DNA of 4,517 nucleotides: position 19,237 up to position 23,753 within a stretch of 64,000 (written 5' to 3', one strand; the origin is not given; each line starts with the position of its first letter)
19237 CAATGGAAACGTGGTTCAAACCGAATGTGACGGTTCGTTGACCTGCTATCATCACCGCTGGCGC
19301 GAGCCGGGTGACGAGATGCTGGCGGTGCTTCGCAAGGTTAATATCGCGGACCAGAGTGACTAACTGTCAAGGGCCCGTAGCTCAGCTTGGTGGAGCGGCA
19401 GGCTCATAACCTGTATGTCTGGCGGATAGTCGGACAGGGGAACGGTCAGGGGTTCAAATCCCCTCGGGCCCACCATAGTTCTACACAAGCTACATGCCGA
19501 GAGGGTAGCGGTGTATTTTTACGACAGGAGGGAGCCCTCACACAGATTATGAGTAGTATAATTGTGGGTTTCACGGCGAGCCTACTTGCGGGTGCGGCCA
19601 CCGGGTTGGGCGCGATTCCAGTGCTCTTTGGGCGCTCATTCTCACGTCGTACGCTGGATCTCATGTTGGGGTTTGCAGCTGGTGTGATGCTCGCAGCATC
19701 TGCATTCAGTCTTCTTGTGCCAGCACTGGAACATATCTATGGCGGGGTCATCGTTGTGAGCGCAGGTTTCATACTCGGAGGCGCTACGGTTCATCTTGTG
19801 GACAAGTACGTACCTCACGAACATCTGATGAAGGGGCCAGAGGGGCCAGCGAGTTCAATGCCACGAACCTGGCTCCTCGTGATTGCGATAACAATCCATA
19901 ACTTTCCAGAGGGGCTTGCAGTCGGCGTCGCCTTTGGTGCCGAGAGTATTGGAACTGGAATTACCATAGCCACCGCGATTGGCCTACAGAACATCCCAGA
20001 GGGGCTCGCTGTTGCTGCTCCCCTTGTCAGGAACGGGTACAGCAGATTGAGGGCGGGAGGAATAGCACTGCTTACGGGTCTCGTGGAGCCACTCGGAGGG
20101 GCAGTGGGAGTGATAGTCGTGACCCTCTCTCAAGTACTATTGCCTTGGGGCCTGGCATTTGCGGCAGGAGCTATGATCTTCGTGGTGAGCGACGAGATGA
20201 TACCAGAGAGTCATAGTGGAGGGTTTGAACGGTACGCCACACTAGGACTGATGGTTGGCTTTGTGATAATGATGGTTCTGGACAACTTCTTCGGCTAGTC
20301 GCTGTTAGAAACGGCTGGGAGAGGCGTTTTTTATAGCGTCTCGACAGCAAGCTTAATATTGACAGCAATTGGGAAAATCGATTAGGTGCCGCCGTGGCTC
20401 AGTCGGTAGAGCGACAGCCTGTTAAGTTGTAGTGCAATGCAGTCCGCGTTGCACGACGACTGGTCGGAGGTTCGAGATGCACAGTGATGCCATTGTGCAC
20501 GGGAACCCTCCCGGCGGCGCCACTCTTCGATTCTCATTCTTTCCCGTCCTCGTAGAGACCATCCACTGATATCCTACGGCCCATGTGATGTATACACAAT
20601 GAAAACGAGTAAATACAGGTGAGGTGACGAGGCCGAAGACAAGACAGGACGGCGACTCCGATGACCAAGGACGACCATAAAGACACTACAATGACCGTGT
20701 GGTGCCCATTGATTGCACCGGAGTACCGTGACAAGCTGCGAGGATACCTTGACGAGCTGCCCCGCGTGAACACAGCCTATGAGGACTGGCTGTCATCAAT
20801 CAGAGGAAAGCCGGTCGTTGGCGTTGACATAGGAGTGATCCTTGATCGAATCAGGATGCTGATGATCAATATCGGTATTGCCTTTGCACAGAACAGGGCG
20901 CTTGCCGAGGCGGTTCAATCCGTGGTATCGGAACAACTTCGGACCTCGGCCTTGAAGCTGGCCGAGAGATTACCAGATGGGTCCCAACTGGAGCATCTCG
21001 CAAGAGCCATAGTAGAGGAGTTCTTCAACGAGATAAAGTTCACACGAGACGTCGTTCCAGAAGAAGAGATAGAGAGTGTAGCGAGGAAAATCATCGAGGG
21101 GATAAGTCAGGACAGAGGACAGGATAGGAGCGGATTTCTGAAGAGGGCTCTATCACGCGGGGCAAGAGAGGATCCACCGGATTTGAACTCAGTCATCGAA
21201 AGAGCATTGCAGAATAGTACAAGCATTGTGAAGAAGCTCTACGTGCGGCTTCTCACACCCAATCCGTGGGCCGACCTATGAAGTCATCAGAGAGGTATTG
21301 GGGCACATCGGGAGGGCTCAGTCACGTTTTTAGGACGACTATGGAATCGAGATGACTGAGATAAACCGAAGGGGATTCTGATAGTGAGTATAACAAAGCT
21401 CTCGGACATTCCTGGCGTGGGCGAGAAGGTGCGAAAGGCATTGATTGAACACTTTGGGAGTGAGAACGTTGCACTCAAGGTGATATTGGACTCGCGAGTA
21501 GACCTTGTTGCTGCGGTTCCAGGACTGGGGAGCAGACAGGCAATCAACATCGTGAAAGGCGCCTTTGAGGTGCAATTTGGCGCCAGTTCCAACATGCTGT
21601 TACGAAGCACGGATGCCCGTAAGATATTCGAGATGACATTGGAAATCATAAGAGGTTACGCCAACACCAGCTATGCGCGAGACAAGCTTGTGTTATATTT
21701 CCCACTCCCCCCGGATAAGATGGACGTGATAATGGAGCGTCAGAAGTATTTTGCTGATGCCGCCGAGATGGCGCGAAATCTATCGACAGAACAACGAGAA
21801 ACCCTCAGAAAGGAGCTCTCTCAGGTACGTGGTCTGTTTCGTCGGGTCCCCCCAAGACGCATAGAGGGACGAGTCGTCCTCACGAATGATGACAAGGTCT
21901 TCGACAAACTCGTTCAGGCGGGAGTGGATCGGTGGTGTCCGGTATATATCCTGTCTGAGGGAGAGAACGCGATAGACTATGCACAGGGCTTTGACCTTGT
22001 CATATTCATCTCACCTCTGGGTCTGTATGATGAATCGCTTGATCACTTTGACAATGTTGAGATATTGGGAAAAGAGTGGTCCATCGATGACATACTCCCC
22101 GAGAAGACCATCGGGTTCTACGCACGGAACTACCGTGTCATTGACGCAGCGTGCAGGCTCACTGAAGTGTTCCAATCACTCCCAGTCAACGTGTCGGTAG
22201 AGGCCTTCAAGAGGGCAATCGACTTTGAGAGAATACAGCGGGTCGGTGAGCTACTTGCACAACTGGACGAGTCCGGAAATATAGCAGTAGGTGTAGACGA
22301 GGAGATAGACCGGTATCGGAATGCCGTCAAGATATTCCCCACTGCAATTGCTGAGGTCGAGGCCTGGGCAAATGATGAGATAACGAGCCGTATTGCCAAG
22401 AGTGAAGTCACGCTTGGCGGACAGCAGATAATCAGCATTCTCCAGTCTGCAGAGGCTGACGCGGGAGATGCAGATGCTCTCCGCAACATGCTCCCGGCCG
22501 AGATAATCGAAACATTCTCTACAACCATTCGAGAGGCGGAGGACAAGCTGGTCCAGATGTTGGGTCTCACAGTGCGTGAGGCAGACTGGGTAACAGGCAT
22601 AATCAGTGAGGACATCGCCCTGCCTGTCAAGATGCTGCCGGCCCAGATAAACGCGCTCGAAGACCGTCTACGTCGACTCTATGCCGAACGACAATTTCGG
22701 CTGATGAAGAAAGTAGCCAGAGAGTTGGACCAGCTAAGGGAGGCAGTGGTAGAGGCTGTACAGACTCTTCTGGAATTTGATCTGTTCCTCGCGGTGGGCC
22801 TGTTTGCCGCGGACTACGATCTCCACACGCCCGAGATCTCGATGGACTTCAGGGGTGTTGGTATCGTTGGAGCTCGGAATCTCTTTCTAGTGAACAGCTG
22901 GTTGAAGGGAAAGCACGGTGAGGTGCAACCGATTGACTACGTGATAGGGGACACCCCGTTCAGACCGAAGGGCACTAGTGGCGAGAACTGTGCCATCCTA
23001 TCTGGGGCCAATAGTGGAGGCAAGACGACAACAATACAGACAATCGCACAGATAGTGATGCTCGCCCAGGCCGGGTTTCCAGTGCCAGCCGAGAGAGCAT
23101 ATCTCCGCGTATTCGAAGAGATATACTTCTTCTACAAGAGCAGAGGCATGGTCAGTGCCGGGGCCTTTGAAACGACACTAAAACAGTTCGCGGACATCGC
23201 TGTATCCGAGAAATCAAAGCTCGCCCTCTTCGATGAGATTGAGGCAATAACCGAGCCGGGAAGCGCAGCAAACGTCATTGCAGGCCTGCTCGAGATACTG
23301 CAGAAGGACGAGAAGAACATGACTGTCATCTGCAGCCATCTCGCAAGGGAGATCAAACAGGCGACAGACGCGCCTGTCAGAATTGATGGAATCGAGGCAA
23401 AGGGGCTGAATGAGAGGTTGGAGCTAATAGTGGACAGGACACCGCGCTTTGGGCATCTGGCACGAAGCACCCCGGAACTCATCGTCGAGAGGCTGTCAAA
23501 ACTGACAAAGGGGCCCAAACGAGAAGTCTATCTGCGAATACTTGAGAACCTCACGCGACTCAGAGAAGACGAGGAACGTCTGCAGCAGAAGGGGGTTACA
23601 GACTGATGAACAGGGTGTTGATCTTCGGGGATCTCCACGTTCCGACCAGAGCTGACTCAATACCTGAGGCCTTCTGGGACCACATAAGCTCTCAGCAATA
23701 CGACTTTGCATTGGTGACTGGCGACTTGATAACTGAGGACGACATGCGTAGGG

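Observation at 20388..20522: tRNA-Asn interrupted by two non-canonical introns (43/44 and T-loop 59/60)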

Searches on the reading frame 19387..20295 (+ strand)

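Call 53: search_protein_families(library=pfam, proteins=[window:19387-20295:+])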
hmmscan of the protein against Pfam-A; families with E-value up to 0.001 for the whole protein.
window:19387-20295:+ (303 aa): 1 family
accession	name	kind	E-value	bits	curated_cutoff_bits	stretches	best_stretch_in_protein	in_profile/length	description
PF02535.28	Zip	-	5.1e-34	118.4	35.1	2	152-298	169-322/323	ZIP Zinc transporter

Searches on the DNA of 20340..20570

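Call 4: search_rna_families(source=window, start=20340, end=20570, threshold=evalue, max_evalue=1, show_alignments=3)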
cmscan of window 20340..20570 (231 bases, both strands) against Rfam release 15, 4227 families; matches with E-value up to 1: 1.
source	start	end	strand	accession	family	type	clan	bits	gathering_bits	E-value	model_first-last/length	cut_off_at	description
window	20388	20518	+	RF00005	tRNA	Gene; tRNA;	CL00001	44.5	29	1.2e-08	1-70/71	no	tRNA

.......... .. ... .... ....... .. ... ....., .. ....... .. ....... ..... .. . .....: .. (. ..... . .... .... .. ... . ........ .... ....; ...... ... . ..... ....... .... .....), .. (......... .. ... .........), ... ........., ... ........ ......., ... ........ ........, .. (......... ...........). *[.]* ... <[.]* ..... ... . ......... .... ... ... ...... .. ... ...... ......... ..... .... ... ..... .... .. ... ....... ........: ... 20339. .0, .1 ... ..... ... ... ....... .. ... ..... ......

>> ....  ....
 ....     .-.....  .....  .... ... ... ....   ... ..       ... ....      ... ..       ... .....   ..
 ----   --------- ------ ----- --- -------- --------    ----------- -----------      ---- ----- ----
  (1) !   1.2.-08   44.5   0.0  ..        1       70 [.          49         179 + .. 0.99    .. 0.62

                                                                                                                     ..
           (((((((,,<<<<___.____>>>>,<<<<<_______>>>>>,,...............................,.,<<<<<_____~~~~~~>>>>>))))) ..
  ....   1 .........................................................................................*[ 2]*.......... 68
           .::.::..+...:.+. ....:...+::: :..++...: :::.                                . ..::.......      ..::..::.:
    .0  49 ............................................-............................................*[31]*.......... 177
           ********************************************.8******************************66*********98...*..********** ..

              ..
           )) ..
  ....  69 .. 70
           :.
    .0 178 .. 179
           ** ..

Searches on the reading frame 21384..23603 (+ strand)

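Call 53: search_protein_families(library=pfam, proteins=[window:21384-23603:+])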
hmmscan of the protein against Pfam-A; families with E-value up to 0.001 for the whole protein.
window:21384-23603:+ (740 aa): 3 families
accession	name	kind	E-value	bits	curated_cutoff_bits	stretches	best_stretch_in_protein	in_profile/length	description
PF00488.27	MutS_V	-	2.5e-09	37.8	30.2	1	538-659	2-125/188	MutS domain V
PF14520.12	HHH_5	-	2.5e-06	28.3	27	1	5-59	3-54/57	Helix-hairpin-helix domain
PF00004.35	AAA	-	0.00049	21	21.2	0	538-650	2-106/131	ATPase family associated with various cellular activities (AAA)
